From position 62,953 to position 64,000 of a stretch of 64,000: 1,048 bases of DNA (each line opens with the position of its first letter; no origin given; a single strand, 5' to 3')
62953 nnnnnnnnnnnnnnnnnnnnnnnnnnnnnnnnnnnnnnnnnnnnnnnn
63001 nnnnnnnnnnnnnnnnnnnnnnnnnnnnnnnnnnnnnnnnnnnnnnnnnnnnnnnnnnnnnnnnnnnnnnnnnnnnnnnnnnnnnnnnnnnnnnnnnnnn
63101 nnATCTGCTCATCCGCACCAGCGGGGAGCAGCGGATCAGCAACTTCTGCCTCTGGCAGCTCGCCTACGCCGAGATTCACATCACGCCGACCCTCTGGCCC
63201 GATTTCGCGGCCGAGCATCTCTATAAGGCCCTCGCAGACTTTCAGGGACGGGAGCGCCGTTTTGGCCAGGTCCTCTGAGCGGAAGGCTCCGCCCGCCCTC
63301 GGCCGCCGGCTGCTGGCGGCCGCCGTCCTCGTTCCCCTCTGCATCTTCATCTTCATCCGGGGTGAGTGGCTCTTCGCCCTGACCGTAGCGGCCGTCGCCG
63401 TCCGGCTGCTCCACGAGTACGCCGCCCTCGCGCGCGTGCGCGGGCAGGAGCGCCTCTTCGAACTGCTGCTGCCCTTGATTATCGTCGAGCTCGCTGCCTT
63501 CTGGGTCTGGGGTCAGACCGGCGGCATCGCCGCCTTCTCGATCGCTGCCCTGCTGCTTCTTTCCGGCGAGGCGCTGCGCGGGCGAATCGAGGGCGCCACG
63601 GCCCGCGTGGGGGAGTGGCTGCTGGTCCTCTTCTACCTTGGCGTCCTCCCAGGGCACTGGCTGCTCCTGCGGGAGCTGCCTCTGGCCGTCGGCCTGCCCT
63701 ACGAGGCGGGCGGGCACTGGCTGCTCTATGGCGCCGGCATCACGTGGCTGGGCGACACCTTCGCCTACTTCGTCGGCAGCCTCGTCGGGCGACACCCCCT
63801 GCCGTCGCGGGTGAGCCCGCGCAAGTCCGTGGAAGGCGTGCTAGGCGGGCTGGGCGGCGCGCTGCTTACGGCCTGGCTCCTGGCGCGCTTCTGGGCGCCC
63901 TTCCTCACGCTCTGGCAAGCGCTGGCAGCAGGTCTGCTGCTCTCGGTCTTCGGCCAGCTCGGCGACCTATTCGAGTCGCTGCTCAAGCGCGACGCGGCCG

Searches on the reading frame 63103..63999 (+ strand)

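Call 14: search_protein_families(library=pfam, proteins=[window:63103-63999:+], max_evalue=0.01)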
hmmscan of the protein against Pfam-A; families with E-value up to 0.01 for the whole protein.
window:63103-63999:+ (299 aa): 1 family
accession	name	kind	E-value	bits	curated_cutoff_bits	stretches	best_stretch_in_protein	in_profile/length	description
PF01148.25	CTP_transf_1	-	2.8e-38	132.7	24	1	69-298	3-228/264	Cytidylyltransferase family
